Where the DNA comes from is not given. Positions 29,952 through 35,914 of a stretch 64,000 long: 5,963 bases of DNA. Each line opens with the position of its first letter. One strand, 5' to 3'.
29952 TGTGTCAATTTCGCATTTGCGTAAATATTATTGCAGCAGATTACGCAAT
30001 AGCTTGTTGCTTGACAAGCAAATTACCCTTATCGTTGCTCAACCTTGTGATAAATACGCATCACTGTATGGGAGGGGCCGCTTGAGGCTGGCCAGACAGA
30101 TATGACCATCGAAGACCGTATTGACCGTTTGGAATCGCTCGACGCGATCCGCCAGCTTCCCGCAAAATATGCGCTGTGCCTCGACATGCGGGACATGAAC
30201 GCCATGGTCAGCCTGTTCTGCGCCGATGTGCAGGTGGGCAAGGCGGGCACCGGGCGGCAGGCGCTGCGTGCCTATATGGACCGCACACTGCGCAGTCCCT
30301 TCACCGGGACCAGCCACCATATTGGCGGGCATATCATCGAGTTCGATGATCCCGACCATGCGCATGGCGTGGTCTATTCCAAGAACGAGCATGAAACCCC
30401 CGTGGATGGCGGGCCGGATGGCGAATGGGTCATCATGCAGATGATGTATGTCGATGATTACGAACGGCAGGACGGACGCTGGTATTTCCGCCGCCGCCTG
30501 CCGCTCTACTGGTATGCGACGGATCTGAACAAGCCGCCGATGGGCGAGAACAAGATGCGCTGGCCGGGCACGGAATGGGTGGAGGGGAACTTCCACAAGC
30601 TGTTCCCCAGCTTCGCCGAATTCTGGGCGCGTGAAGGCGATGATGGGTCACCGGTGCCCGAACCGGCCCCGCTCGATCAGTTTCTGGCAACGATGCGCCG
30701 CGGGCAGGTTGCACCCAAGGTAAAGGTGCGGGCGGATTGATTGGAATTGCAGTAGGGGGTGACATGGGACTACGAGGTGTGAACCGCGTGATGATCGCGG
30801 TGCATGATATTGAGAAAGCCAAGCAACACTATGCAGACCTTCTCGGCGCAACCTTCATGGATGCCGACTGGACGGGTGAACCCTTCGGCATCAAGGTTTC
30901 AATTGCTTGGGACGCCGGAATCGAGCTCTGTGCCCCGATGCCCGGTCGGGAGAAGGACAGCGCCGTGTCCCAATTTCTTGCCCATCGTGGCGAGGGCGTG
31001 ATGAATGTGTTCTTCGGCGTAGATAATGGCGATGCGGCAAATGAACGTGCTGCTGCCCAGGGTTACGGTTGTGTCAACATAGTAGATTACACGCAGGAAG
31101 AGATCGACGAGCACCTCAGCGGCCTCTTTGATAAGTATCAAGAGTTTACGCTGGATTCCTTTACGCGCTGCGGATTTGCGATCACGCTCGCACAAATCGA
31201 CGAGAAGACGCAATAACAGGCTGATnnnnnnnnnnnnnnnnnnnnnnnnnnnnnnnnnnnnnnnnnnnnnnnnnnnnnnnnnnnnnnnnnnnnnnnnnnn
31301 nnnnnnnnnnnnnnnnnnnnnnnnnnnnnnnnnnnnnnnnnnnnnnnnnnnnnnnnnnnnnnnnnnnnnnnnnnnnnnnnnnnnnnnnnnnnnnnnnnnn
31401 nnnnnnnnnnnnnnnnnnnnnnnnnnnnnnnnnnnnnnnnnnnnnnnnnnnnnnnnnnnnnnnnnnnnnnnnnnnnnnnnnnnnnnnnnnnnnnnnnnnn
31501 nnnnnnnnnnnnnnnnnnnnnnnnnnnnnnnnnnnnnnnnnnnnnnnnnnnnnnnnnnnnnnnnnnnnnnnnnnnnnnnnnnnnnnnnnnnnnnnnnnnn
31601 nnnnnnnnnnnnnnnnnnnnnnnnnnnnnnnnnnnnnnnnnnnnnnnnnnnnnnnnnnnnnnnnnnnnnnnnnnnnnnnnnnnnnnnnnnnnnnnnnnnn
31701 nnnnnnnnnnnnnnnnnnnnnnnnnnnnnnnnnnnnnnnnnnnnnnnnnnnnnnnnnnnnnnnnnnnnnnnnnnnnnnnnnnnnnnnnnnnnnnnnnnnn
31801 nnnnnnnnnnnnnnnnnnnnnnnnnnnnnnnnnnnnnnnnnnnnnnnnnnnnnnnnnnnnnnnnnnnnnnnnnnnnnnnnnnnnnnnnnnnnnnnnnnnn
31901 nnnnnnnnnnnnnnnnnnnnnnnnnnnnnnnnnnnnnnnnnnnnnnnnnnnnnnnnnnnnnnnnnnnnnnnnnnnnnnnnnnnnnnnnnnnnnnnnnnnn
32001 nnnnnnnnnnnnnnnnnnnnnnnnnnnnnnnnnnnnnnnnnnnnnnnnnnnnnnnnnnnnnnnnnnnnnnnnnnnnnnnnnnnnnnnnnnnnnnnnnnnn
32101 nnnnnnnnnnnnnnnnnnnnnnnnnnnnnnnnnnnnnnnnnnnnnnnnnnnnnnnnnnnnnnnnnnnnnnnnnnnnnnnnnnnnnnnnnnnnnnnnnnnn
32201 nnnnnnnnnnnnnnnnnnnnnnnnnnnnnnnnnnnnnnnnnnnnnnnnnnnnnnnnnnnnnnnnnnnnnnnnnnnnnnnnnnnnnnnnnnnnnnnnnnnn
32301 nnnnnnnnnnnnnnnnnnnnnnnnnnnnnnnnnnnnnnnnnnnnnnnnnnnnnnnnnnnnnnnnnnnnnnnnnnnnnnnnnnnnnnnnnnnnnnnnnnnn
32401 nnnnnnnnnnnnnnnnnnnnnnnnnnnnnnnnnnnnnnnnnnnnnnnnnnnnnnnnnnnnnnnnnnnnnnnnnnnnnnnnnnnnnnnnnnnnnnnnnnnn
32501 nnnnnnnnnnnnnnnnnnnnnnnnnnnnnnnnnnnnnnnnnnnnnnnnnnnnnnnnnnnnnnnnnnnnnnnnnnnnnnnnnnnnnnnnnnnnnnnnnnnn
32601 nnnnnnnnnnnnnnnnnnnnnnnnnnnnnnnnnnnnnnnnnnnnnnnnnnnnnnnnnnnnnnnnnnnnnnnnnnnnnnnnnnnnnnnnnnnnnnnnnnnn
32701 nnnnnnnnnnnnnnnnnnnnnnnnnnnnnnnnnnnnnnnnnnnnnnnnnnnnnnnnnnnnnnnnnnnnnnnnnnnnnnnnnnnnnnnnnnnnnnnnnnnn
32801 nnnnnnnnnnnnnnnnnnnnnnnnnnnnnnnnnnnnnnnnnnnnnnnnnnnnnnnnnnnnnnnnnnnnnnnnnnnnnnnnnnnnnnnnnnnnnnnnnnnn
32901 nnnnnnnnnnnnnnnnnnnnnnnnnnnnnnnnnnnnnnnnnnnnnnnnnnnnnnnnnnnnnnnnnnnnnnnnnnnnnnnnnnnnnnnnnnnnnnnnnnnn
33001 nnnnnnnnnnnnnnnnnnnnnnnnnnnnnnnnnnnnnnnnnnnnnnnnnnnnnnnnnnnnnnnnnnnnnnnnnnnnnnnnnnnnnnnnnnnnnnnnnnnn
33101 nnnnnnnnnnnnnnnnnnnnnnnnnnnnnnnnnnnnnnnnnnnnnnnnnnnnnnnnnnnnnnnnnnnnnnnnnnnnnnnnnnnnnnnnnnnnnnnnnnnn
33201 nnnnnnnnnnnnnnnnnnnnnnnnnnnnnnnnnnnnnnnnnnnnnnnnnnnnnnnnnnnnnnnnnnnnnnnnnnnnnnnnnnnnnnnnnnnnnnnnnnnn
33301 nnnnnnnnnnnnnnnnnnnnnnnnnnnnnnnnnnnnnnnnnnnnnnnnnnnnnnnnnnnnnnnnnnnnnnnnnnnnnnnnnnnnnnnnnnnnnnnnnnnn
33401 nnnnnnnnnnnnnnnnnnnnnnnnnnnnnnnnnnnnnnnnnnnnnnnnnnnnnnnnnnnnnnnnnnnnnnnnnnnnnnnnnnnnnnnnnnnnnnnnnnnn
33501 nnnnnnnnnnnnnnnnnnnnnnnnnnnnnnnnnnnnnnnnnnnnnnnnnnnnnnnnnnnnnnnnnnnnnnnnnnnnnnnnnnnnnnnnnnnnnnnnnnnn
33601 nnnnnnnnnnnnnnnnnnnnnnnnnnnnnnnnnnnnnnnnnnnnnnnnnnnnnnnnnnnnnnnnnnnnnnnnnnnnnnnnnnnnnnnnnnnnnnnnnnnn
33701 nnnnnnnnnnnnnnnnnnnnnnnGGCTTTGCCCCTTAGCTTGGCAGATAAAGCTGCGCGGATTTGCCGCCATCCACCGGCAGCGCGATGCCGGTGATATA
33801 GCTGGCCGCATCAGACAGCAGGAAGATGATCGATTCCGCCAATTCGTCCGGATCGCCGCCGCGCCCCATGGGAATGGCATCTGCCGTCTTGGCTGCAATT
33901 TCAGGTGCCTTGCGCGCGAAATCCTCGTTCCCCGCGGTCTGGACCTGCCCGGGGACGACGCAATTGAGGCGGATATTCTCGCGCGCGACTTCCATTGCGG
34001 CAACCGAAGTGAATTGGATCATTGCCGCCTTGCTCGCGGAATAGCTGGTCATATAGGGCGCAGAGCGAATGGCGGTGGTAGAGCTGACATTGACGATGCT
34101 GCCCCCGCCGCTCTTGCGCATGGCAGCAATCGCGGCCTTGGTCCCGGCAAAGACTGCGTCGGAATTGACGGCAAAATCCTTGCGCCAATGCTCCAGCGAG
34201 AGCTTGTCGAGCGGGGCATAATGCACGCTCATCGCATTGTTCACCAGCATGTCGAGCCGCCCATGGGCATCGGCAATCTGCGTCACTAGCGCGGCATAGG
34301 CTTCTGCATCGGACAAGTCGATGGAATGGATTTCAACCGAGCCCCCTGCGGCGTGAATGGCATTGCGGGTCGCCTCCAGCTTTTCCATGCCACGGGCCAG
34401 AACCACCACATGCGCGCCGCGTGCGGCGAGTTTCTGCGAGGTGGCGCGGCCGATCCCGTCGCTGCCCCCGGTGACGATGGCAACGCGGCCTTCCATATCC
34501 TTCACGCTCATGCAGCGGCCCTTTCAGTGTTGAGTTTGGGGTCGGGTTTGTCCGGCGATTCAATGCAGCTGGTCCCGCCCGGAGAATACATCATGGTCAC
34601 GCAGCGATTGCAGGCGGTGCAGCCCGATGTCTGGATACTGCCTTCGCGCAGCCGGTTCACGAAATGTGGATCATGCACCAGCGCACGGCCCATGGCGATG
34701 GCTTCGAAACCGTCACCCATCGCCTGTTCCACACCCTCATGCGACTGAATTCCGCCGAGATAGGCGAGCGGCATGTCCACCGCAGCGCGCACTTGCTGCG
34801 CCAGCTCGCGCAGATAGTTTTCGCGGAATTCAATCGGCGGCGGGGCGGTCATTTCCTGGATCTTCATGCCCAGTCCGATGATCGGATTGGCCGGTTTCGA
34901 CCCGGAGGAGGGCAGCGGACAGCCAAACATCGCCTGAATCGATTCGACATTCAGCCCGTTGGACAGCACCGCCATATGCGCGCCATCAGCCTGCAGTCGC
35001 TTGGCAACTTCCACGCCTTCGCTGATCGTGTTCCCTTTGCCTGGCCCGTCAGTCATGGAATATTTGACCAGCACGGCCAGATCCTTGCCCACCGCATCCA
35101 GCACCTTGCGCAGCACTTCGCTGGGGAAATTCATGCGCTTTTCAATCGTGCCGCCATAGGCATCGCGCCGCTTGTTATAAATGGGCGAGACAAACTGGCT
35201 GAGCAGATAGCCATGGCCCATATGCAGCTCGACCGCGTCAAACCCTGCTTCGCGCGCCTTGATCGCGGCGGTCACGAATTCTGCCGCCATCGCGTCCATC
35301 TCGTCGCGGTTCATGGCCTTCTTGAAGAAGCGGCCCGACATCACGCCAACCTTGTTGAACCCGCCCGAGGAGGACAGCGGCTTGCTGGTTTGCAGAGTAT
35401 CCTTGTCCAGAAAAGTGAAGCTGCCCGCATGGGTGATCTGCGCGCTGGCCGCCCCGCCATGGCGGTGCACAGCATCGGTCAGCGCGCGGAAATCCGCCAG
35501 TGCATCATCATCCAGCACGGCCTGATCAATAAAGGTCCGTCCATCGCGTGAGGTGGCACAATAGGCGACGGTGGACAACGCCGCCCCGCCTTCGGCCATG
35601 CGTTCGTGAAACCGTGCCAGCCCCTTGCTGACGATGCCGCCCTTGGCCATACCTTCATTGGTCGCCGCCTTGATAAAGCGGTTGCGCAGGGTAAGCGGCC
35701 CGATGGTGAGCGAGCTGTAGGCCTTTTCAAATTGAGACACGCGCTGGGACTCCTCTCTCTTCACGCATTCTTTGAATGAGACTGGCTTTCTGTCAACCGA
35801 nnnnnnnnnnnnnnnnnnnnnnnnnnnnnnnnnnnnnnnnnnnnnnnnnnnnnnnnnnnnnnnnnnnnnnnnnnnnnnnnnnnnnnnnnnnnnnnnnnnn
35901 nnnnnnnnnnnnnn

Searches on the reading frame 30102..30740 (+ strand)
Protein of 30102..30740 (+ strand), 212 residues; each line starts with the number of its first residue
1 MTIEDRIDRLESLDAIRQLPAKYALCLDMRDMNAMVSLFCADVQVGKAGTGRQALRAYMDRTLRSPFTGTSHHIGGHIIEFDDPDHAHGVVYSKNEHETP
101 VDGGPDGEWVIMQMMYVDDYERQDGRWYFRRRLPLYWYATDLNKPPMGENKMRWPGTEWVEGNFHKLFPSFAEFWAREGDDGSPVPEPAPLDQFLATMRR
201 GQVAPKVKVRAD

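Call 6: search_protein_families(library=pfam, proteins=[window:30102-30740:+], max_evalue=0.001)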
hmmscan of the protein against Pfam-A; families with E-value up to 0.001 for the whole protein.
window:30102-30740:+ (212 aa): 1 family
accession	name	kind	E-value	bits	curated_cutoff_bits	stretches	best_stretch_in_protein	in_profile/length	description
PF13577.12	SnoaL_4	-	8.2e-22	78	24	1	8-132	1-125/126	SnoaL-like domain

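Call 37: search_protein_families(library=ncbifam, proteins=[window:30102-30740:+], max_evalue=0.001)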
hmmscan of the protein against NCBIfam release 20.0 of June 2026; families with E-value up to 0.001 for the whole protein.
window:30102-30740:+ (212 aa): 1 family
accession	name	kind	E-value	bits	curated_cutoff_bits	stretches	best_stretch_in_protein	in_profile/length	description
TIGR02246.1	TIGR02246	subfamily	4e-07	30.1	33.95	1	13-130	3-119/128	SgcJ/EcaC family oxidoreductase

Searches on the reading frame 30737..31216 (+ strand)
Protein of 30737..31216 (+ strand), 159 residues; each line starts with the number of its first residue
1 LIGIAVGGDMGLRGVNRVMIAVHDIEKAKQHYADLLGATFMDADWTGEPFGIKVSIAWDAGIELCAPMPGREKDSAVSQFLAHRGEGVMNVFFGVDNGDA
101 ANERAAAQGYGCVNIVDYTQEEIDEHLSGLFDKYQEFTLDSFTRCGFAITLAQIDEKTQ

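Call 17: search_protein_families(library=pfam, proteins=[window:30737-31216:+])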
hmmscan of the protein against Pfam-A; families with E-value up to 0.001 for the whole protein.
window:30737-31216:+ (159 aa): 3 families
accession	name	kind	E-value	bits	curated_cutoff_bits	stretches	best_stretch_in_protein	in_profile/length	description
PF13669.12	Glyoxalase_4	-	9.6e-09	35.9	27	1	18-113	3-94/109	Glyoxalase/Bleomycin resistance protein/Dioxygenase superfamily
PF13468.12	Glyoxalase_3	-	1.5e-05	25.6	25.1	1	18-111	4-101/176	Glyoxalase-like domain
PF00903.31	Glyoxalase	-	2.5e-05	25.1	20.6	1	15-115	2-98/121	Glyoxalase/Bleomycin resistance protein/Dioxygenase superfamily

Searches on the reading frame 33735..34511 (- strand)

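Call 17: search_protein_families(library=pfam, proteins=[window:33735-34511:-])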
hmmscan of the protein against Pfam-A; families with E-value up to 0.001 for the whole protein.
window:33735-34511:- (258 aa): 4 families
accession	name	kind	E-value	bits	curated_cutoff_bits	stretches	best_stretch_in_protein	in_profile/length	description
PF13561.12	adh_short_C2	-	2.1e-55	188.3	27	1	18-249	6-234/236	Enoyl-(Acyl carrier protein) reductase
PF00106.31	adh_short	-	9.4e-53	179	26.6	1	9-198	1-190/195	short chain dehydrogenase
PF08659.16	KR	-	2.3e-13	50.9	22.6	1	12-164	4-156/180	KR domain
PF01370.27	Epimerase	-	3.4e-05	23.8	20.9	1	12-174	2-159/240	NAD dependent epimerase/dehydratase family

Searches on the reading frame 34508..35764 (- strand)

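Call 6: search_protein_families(library=pfam, proteins=[window:34508-35764:-], max_evalue=0.001)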
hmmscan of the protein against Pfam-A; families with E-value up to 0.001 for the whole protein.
window:34508-35764:- (418 aa): 2 families
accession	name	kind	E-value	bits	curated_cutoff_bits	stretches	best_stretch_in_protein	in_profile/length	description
PF00724.26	Oxidored_FMN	-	2.3e-55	188.7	27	1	19-263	6-253/342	NADH:flavin oxidoreductase / NADH oxidase family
PF00977.27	His_biosynth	-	0.00087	19.2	23.6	0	319-374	62-117/228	Histidine biosynthesis protein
